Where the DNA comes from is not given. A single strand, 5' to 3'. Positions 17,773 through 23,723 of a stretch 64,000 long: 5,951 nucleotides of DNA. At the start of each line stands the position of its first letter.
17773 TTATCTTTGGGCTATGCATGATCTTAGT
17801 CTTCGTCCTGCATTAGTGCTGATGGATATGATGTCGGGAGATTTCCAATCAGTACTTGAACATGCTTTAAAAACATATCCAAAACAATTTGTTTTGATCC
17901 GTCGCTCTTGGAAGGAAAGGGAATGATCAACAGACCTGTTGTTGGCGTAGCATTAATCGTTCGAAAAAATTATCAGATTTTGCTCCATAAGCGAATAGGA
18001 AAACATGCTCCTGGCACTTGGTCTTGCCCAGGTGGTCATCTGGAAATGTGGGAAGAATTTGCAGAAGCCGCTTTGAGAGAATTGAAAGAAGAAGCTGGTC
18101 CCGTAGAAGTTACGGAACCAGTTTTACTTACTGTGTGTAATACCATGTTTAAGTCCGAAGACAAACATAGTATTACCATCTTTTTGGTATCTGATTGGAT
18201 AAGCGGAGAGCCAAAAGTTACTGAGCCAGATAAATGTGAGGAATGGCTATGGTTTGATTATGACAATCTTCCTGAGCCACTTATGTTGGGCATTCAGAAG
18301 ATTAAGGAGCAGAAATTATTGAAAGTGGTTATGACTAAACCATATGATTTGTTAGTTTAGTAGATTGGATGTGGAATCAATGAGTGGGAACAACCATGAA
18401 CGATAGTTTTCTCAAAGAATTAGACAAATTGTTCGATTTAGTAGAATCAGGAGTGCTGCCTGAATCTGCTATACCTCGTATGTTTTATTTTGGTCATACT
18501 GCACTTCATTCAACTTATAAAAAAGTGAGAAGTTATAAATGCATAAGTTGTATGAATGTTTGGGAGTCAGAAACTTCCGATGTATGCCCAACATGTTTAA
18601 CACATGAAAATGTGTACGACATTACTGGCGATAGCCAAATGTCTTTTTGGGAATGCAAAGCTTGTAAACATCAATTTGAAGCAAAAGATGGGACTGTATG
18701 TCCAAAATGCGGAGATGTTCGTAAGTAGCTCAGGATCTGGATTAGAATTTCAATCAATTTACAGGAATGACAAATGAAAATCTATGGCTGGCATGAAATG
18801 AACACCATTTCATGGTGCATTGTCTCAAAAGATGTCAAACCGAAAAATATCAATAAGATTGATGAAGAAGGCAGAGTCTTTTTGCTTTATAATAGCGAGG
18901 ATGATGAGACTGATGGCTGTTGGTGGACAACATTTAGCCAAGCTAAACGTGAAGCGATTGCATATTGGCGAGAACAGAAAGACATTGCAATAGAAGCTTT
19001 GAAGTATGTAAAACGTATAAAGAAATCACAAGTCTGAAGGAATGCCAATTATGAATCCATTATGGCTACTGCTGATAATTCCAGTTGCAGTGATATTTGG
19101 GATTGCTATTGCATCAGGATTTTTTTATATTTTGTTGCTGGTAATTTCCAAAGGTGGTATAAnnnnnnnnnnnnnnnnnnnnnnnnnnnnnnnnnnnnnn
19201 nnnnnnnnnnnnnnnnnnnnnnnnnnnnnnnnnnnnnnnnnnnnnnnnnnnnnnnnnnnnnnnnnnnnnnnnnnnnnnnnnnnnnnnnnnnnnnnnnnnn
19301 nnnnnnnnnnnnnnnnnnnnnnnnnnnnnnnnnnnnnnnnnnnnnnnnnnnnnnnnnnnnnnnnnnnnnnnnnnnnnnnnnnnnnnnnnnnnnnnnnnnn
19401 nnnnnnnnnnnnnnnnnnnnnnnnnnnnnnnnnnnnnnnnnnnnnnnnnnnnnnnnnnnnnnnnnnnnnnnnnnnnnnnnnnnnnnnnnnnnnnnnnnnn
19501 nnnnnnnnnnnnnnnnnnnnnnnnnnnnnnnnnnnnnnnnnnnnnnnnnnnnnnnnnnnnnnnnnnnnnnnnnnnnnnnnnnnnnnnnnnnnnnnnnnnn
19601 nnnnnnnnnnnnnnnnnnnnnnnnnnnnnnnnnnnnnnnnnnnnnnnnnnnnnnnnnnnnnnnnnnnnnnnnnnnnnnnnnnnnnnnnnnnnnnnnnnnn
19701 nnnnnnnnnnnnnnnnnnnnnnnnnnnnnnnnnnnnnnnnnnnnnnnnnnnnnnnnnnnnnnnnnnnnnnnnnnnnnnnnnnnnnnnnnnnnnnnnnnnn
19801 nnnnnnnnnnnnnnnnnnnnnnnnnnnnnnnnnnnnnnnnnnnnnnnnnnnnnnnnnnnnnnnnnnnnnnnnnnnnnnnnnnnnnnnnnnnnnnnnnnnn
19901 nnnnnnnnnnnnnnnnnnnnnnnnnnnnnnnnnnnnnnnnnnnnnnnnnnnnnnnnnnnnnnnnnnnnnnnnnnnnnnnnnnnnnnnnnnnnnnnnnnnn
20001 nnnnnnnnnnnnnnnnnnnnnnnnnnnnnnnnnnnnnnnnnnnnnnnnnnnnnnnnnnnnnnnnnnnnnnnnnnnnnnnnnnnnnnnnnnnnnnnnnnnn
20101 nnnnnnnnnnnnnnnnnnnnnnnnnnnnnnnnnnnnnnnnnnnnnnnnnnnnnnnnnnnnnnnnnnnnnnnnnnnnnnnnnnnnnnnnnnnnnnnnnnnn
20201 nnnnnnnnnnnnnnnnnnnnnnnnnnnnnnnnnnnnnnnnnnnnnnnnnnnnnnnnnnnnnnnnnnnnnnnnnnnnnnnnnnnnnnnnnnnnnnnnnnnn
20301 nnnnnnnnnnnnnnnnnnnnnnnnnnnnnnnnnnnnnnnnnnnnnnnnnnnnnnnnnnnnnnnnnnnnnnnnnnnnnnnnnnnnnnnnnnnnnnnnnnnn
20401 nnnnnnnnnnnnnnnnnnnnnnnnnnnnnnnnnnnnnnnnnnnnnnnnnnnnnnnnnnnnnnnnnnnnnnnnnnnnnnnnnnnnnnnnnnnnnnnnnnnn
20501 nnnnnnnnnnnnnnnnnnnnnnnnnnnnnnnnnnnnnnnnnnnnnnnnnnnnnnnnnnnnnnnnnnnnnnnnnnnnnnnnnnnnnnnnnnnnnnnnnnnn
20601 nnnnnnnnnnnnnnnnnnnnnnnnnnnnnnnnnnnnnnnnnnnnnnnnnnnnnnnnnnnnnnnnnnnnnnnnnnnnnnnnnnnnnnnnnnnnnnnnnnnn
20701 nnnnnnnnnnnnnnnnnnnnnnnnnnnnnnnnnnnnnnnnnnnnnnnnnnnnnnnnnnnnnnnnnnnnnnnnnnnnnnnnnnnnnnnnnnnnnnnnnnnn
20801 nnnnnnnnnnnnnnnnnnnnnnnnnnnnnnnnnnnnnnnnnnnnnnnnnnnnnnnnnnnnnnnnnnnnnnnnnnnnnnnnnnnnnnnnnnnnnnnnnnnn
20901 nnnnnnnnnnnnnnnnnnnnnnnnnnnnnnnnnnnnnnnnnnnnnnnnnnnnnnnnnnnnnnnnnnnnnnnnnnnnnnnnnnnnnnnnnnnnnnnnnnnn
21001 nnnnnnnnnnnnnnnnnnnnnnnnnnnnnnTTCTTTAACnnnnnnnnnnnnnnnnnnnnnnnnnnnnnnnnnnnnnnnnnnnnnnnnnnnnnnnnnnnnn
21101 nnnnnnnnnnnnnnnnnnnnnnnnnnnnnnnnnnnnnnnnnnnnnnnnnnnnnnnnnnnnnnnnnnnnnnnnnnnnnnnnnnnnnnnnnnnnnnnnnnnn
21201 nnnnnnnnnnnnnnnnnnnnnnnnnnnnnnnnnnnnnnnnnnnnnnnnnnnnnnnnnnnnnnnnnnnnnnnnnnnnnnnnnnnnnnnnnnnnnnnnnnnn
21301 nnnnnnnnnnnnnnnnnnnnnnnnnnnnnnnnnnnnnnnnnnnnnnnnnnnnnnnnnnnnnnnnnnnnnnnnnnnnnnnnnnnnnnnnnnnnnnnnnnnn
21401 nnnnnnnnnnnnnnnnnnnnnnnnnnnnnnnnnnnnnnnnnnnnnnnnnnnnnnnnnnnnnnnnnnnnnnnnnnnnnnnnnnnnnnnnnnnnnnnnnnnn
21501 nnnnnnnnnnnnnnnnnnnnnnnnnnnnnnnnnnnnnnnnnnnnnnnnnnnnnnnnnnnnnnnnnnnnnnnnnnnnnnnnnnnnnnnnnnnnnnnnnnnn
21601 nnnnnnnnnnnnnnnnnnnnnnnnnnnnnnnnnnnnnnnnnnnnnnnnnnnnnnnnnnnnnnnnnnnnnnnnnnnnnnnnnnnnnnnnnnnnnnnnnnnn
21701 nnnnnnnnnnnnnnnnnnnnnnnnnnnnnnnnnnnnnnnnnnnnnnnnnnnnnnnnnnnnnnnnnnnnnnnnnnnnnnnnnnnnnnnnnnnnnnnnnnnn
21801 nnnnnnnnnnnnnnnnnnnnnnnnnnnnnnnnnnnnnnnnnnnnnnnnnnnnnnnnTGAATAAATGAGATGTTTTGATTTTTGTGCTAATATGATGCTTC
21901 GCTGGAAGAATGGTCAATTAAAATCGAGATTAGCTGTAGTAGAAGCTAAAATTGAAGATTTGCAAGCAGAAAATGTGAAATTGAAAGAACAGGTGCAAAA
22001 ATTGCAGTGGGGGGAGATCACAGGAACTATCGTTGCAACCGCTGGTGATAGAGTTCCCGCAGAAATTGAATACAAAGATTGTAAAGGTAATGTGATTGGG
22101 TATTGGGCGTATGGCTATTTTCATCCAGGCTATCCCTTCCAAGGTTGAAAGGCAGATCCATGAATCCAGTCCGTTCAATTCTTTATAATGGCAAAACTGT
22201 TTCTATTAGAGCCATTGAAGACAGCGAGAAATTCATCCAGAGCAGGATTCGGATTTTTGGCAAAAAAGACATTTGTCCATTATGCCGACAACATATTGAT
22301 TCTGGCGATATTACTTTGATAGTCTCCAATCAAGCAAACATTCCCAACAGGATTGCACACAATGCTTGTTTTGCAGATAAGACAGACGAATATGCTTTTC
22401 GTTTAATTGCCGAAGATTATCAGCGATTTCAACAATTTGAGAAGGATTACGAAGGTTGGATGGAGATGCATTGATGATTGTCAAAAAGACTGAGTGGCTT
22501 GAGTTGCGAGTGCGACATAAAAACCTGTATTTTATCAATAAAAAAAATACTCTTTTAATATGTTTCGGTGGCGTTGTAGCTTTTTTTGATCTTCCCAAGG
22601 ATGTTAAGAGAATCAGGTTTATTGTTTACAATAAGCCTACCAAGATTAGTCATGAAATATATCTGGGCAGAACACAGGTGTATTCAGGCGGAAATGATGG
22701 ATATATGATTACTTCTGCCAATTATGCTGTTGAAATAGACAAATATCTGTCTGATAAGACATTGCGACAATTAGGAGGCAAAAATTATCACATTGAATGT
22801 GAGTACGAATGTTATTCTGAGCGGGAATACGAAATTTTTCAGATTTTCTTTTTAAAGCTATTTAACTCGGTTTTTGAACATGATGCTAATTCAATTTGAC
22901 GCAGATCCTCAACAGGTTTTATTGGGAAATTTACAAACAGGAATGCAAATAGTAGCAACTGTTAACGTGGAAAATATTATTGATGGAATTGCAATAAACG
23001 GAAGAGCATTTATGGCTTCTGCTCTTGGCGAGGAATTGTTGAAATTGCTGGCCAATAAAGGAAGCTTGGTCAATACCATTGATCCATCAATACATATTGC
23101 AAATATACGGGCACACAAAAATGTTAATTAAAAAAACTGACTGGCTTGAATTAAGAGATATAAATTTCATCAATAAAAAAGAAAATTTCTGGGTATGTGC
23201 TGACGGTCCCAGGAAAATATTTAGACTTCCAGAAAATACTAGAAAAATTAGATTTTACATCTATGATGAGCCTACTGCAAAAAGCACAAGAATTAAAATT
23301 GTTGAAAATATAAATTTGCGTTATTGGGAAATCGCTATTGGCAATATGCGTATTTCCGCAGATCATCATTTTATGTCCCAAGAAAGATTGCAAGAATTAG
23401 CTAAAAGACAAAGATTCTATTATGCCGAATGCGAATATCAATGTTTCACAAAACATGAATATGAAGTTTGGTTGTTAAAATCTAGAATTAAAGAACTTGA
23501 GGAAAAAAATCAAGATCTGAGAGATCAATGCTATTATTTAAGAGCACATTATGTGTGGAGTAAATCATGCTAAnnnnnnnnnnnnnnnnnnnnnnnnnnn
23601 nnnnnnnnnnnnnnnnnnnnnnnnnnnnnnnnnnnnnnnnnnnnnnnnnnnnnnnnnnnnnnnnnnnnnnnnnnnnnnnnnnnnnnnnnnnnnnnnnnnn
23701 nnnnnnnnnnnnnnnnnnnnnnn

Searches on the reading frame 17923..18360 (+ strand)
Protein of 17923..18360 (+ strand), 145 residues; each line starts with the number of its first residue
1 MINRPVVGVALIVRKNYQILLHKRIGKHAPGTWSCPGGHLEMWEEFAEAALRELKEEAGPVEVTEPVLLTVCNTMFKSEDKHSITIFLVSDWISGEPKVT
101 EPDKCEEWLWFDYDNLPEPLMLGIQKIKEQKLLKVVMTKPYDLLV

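Call 4: search_protein_families(library=pfam, proteins=[window:17923-18360:+], max_evalue=0.01)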
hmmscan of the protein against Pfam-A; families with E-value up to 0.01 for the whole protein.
window:17923-18360:+ (145 aa): 2 families
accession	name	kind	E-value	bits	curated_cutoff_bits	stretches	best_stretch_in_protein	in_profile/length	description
PF00293.34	NUDIX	-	2.8e-21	76.4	21.1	1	4-120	3-123/134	NUDIX domain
PF14815.12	NUDIX_4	-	4.9e-05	23.5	35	1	9-116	2-98/113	NUDIX domain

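Call 5: search_protein_families(library=phrogs, proteins=[window:17923-18360:+], max_evalue=0.01)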
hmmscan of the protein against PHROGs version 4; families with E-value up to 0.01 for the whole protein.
window:17923-18360:+ (145 aa): 7 families
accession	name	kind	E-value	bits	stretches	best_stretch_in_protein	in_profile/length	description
phrog_1198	-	other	4.4e-19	70.2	1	1-120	34-155/253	MutT/NUDIX hydrolase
phrog_6216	-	unknown function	5.3e-09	36.3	1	13-131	9-113/545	-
phrog_1185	-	other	5.1e-08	33.7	1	26-89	174-235/301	nudix hydrolase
phrog_15528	-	head and packaging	5e-06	26.2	1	9-118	524-635/794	portal protein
phrog_10313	-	other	6.1e-06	27.1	1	10-89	17-96/159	nudix hydrolase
phrog_19657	-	other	4.9e-05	24.4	1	12-59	29-87/176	nudix hydrolase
phrog_25541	-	unknown function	0.00032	21.3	1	10-77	78-141/210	-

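Call 42: search_solved_structures(query=window:17923-18360:+, max_evalue=0.0001, show_alignments=1)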
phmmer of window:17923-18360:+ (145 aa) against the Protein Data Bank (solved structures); distinct sequences matched with E-value up to 0.0001: 20.
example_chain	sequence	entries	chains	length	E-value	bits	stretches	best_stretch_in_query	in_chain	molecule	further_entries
4kyx_A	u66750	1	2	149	1.7e-25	92.6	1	1-132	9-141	ADP-ribose pyrophosphatase MutT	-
6fl4_A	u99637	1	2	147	2e-22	82.7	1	5-127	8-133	Nudix hydrolase 1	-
5gp0_E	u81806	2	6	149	2.1e-22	82.6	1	5-127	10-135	Nudix hydrolase 1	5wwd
6dby_A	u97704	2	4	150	2.1e-22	82.6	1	5-127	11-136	Nudix hydrolase 1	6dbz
5wy6_E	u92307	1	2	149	1.4e-21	79.9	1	5-127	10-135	Nudix hydrolase 1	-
6ypb_A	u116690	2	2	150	2.1e-19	72.9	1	8-127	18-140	Geranyl diphosphate phosphohydrolase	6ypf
7b64_A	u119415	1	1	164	3.4e-16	62.5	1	4-130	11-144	Nucleotide triphosphate diphosphatase NUDT15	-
5bon_A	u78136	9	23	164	4.5e-16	62.1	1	4-130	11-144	Probable 8-oxo-dGTP diphosphatase NUDT15 | Nucleotide triphosphate diphosphatase NUDT15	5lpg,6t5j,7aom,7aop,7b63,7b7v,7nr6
7b66_A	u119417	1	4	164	6.5e-16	61.5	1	4-130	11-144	Nucleotide triphosphate diphosphatase NUDT15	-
4dyw_A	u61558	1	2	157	7.8e-16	61.3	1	4-123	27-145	MutT/NUDIX family protein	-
7b65_A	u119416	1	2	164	1.6e-15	60.3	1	4-130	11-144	Nucleotide triphosphate diphosphatase NUDT15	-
7b67_A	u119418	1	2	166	2.7e-15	59.5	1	9-130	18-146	Nucleotide triphosphate diphosphatase NUDT15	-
3id9_A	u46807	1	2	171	6.6e-06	29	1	12-96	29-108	MutT/NUDIX family protein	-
1mut_A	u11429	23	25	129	2.6e-05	27.1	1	7-117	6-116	NUCLEOSIDE TRIPHOSPHATE PYROPHOSPHOHYDROLASE | Mutator mutT protein | 7,8-dihydro-8-oxoguanine-triphosphatase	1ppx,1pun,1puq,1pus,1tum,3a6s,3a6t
5lf8_A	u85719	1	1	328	4.1e-05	26.5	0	7-59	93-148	Nucleoside diphosphate-linked moiety X motif 17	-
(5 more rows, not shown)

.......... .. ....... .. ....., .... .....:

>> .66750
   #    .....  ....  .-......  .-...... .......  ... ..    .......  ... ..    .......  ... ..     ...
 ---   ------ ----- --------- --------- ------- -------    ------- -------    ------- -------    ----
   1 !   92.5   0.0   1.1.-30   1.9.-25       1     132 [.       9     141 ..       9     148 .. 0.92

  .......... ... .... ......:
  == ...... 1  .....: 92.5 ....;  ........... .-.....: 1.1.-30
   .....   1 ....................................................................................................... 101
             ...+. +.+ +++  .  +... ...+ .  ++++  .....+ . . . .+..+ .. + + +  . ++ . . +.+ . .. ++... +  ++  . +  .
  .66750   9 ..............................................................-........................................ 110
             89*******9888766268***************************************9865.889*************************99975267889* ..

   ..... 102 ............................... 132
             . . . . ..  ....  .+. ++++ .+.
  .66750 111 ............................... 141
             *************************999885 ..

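Call 64: search_protein_families(library=ncbifam, proteins=[window:17923-18360:+], max_evalue=0.001)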
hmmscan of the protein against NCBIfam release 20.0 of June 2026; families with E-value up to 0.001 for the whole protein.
window:17923-18360:+ (145 aa): 18 families
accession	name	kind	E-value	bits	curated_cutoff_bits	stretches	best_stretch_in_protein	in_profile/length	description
NF006530.0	PRK08999.1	equivalog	1.2e-11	44.3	245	1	7-105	8-104/315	Nudix family hydrolase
TIGR00586.1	mutt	equivalog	3.3e-10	40.1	97.9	1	7-118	7-113/129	8-oxo-dGTP diphosphatase MutT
NF008044.0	PRK10776.1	equivalog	4.5e-10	39.5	148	1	7-109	6-105/130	8-oxo-dGTP diphosphatase MutT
NF001938.0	PRK00714.1-5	equivalog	1.8e-07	30.7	116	1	3-63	12-77/172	RNA pyrophosphohydrolase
NF003786.0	PRK05379.1-2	equivalog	1.6e-06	27.6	397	1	10-74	222-285/354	bifunctional nicotinamide-nucleotide adenylyltransferase/Nudix hydroxylase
NF003787.0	PRK05379.1-4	equivalog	1.6e-06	27.3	449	1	7-70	209-271/346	bifunctional nicotinamide-nucleotide adenylyltransferase/Nudix hydroxylase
NF007834.0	PRK10546.1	equivalog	3.9e-06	26.7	156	1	9-59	7-58/135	pyrimidine (deoxy)nucleoside triphosphate diphosphatase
NF001937.0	PRK00714.1-4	equivalog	8.4e-06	25.5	139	1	4-60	8-60/161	RNA pyrophosphohydrolase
NF003785.0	PRK05379.1-1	equivalog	1e-05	24.9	418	1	7-110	204-314/347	bifunctional nicotinamide-nucleotide adenylyltransferase/Nudix hydroxylase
NF003791.0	PRK05379.2-3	equivalog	2.6e-05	23.6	409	1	9-70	205-265/340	bifunctional nicotinamide-nucleotide adenylyltransferase/Nudix hydroxylase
NF012016.0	PRK15472.1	equivalog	4.9e-05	23.1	95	1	13-116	11-122/141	nucleoside triphosphatase NudI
NF006961.0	PRK09438.1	equivalog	5.9e-05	22.6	103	1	6-74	9-75/151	dihydroneopterin triphosphate diphosphatase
NF001935.0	PRK00714.1-2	equivalog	6.5e-05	22.5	259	1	4-59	8-59/183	RNA pyrophosphohydrolase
NF003788.0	PRK05379.1-5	equivalog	7.8e-05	22.1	354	1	11-68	218-274/351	bifunctional nicotinamide-nucleotide adenylyltransferase/Nudix hydroxylase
NF011963.0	PRK15434.1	subfamily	0.00022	21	146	1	4-59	15-71/159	GDP-mannose mannosyl hydrolase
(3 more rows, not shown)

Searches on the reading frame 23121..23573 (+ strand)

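Call 11: search_protein_families(library=pfam, proteins=[window:23121-23573:+], max_evalue=0.001)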
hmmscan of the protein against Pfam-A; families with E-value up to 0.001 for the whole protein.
window:23121-23573:+ (150 aa): 2 families
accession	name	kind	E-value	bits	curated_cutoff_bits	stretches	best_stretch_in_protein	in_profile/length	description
PF25450.1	Rab11-FIP3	-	0.00011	22.9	31.9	1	81-143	25-83/125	Rab11-FIP3-like domain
PF01166.23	TSC22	-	0.00065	20.3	30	0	115-143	15-43/57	TSC-22/dip/bun family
